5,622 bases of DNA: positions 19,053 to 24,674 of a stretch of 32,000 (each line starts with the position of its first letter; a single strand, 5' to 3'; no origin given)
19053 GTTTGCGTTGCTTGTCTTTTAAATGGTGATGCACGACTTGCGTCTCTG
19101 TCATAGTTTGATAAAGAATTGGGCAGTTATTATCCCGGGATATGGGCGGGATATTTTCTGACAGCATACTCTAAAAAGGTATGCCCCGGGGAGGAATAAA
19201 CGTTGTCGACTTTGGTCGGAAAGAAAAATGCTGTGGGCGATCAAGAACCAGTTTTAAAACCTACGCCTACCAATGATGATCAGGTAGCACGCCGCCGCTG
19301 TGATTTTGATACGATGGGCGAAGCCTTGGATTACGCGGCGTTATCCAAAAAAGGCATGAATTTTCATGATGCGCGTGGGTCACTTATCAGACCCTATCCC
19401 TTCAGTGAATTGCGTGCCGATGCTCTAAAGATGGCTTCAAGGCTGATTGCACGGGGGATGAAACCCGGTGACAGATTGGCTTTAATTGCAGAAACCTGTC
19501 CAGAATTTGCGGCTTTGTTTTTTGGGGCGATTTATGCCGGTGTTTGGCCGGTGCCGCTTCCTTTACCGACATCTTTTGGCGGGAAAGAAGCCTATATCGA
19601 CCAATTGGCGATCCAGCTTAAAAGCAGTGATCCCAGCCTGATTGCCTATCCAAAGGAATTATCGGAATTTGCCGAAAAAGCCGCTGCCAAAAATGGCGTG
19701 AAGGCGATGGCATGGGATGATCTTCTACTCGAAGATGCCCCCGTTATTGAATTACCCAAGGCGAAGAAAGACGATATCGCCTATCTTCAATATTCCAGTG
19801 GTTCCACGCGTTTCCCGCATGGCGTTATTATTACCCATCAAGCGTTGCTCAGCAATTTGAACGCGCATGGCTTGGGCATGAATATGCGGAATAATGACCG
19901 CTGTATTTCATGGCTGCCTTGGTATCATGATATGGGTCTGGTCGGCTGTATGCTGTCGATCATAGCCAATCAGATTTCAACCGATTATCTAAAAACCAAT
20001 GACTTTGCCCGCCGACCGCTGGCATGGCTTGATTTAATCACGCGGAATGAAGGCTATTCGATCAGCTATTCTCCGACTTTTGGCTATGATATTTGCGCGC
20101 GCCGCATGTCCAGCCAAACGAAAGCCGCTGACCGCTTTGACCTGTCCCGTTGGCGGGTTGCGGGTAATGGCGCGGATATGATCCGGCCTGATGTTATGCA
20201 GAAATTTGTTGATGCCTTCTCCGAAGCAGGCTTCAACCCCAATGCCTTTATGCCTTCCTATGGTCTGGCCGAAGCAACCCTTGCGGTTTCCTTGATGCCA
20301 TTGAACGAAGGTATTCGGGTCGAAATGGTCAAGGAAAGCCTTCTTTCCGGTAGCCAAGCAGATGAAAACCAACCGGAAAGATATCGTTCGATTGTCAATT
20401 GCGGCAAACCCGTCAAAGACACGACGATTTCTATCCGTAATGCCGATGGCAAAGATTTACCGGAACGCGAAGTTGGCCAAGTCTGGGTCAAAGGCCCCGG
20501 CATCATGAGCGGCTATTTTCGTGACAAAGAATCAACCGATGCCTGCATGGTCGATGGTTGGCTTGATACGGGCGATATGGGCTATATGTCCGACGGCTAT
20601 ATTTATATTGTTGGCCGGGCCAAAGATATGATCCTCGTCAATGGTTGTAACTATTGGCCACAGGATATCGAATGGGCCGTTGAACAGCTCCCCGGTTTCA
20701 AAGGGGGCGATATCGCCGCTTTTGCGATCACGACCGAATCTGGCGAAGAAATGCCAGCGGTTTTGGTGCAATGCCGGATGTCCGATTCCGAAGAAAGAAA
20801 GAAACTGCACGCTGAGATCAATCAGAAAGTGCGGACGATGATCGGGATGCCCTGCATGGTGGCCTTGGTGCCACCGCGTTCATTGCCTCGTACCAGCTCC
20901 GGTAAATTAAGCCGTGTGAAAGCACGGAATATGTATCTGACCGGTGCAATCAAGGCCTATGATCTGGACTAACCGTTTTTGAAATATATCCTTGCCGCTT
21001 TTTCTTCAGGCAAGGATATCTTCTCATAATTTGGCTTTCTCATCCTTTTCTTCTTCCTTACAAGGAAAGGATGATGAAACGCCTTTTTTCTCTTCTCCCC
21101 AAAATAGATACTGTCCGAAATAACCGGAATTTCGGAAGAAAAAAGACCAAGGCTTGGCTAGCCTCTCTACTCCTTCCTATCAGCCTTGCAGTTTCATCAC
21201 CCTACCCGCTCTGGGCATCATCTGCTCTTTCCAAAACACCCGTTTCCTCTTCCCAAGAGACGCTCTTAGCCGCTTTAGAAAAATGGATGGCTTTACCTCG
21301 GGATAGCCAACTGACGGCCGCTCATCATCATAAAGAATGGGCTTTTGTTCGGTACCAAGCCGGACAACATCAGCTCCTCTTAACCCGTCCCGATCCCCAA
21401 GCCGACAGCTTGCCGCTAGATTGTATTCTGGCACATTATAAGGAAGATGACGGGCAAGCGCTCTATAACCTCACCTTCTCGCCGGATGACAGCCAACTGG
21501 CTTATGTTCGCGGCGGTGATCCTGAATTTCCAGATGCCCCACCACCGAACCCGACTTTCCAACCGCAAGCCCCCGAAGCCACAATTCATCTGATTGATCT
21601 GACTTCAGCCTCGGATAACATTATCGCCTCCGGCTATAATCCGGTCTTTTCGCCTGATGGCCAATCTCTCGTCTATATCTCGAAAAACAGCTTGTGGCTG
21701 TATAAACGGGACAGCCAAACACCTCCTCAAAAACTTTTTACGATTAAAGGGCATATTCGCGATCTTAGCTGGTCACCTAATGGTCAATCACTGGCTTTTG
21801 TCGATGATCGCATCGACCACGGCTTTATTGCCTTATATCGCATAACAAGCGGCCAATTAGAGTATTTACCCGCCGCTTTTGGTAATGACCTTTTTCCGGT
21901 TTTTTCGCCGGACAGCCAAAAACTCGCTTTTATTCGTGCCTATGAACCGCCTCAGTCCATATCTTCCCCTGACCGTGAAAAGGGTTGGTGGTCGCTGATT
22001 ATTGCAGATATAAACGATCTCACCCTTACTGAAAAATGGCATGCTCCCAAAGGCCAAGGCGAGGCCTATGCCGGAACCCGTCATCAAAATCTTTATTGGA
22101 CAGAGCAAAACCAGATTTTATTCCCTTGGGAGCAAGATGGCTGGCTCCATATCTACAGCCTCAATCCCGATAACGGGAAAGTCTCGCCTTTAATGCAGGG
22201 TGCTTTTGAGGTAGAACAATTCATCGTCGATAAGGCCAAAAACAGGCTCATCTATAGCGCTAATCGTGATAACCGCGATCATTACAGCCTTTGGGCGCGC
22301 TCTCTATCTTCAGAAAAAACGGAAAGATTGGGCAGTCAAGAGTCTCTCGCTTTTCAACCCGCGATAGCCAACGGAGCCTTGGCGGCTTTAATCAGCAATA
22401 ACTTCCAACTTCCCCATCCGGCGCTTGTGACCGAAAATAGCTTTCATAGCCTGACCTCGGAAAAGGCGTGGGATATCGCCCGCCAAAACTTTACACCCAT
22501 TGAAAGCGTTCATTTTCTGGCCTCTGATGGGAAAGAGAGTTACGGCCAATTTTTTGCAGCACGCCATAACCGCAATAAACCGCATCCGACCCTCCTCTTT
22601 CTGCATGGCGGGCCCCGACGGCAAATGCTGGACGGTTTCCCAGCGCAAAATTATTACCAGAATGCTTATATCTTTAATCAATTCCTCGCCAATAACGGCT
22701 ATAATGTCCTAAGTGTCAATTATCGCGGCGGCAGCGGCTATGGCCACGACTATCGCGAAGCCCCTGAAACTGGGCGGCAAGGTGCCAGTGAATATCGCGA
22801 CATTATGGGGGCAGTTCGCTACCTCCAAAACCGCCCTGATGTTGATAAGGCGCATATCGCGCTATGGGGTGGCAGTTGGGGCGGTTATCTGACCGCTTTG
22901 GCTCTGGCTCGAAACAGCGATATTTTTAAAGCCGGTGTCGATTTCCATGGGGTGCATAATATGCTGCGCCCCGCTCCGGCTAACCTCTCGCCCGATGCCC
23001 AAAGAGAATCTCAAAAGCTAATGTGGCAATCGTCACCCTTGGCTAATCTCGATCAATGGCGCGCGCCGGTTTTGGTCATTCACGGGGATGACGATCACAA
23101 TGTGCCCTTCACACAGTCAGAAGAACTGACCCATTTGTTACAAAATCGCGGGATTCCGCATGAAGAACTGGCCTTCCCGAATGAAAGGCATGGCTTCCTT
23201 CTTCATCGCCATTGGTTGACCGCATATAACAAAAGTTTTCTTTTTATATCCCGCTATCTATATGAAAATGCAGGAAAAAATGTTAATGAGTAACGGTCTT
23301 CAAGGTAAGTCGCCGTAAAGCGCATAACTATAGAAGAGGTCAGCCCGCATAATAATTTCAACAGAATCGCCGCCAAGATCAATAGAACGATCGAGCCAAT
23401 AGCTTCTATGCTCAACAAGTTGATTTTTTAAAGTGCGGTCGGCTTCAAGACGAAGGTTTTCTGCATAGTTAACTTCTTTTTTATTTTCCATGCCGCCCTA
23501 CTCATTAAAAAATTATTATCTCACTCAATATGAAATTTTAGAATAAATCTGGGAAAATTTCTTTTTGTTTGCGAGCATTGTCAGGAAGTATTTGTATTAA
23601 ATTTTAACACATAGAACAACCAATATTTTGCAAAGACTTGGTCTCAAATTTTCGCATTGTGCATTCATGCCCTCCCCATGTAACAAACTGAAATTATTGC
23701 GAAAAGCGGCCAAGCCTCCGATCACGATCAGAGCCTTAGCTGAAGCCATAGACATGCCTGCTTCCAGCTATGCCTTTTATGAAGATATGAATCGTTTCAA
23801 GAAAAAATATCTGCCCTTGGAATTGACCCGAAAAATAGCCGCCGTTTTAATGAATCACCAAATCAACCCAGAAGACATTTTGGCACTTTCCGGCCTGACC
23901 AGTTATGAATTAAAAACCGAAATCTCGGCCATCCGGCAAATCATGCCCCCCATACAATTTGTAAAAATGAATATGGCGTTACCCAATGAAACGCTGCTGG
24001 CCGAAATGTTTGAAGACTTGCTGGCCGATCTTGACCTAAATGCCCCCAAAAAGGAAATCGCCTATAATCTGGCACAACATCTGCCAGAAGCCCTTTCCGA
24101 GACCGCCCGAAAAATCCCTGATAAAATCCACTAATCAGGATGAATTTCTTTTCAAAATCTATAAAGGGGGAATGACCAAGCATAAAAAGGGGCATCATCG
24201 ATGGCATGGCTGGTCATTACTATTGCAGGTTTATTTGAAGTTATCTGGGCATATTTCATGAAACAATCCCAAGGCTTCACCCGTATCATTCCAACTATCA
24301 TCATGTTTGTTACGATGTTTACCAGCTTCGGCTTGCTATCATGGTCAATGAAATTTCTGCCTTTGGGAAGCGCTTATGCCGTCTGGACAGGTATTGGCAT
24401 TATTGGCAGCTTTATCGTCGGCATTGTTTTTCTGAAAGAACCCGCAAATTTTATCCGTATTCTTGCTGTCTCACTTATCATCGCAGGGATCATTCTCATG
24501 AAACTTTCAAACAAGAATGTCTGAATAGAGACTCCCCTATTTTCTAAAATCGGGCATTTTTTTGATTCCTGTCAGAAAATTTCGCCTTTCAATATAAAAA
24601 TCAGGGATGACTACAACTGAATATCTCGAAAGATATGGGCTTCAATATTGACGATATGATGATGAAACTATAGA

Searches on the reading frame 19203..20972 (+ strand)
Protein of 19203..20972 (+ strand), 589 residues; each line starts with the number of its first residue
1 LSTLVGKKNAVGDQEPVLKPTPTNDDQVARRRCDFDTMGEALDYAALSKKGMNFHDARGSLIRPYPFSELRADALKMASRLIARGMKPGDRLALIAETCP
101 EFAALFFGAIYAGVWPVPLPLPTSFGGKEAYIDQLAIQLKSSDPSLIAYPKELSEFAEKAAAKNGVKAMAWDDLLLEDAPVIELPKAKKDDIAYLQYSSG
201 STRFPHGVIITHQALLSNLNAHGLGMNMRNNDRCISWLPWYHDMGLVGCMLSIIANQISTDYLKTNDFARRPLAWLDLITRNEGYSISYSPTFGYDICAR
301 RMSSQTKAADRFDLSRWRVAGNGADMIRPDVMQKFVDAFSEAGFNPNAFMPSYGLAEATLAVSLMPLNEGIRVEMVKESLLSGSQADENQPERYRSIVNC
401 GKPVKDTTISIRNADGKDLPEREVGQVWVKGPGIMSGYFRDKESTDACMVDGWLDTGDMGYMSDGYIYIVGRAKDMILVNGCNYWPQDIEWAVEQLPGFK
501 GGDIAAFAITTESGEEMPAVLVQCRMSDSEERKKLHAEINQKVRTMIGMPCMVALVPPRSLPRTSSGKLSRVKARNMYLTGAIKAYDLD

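Call 24: search_protein_families(library=pfam, proteins=[window:19203-20972:+], max_evalue=0.001)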
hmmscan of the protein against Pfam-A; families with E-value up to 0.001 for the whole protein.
window:19203-20972:+ (589 aa): 3 families
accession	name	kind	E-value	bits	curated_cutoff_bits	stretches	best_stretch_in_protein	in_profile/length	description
PF00501.34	AMP-binding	-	7e-55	186.8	29.9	1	67-439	24-384/384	AMP-binding enzyme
PF14535.12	AMP-binding_C_2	-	1.1e-06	29.2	25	1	481-572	1-92/96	AMP-binding enzyme C-terminal domain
PF23024.1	AMP-dom_DIP2-like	-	0.0003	21.2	27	1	475-585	2-107/110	Disco-interacting protein 2-like, AMP domain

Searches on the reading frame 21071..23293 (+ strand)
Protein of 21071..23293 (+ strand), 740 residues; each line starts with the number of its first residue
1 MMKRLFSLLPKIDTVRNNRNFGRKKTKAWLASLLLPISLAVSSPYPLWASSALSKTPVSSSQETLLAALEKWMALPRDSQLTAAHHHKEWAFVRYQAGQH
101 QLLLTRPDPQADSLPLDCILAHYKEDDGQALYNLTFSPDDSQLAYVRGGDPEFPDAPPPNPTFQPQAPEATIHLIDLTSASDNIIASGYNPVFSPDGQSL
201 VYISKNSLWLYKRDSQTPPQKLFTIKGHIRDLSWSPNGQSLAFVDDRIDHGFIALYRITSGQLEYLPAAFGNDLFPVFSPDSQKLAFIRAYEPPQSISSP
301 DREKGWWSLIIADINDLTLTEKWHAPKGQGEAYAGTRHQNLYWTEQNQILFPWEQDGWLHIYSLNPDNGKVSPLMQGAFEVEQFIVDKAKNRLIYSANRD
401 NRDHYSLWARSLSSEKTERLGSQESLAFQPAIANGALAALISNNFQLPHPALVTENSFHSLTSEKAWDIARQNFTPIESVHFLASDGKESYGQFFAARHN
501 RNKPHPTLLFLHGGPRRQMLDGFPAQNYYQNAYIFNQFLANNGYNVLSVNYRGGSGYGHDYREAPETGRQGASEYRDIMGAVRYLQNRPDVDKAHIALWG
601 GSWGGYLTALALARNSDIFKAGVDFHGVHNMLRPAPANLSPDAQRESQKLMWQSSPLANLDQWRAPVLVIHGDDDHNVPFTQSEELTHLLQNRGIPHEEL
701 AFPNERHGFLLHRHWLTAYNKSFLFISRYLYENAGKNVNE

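Call 24: search_protein_families(library=pfam, proteins=[window:21071-23293:+], max_evalue=0.001)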
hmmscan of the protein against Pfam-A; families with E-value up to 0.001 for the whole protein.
window:21071-23293:+ (740 aa): 9 families
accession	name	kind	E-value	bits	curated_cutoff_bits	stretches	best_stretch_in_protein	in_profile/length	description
PF00326.27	Peptidase_S9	-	2.9e-41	141.8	22.6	1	537-730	8-210/213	Prolyl oligopeptidase family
PF00930.27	DPPIV_N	-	2.1e-16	60.1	22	1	330-431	230-335/354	Dipeptidyl peptidase IV (DPP IV) N-terminal region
PF01738.24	DLH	-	2.1e-15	57.3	21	1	537-714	35-193/217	Dienelactone hydrolase family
PF07676.18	PD40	-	8.3e-15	54.7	20.9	0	221-248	3-30/38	WD40-like Beta Propeller Repeat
PF20434.5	BD-FAE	-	4.1e-13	49.8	26.8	1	499-689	7-214/215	BD-FAE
PF00561.26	Abhydrolase_1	-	9.9e-11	42.2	25.8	1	506-622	1-97/245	alpha/beta hydrolase fold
PF02129.25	Peptidase_S15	-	7.2e-07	29.6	23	0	447-621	17-122/262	X-Pro dipeptidyl-peptidase (S15 family)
PF12146.15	Hydrolase_4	-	8.4e-06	25.7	27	0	537-621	25-103/239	Serine aminopeptidase, S33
PF07859.19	Abhydrolase_3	-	0.00024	21.4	25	0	560-618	36-95/210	alpha/beta hydrolase fold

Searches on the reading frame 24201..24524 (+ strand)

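Call 24: search_protein_families(library=pfam, proteins=[window:24201-24524:+], max_evalue=0.001)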
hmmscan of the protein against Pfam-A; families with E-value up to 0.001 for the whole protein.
window:24201-24524:+ (107 aa): 1 family
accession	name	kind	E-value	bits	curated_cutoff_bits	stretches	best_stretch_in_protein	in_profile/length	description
PF00893.25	Multi_Drug_Res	-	1.2e-27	96.7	23.7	1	1-93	1-93/93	Small Multidrug Resistance protein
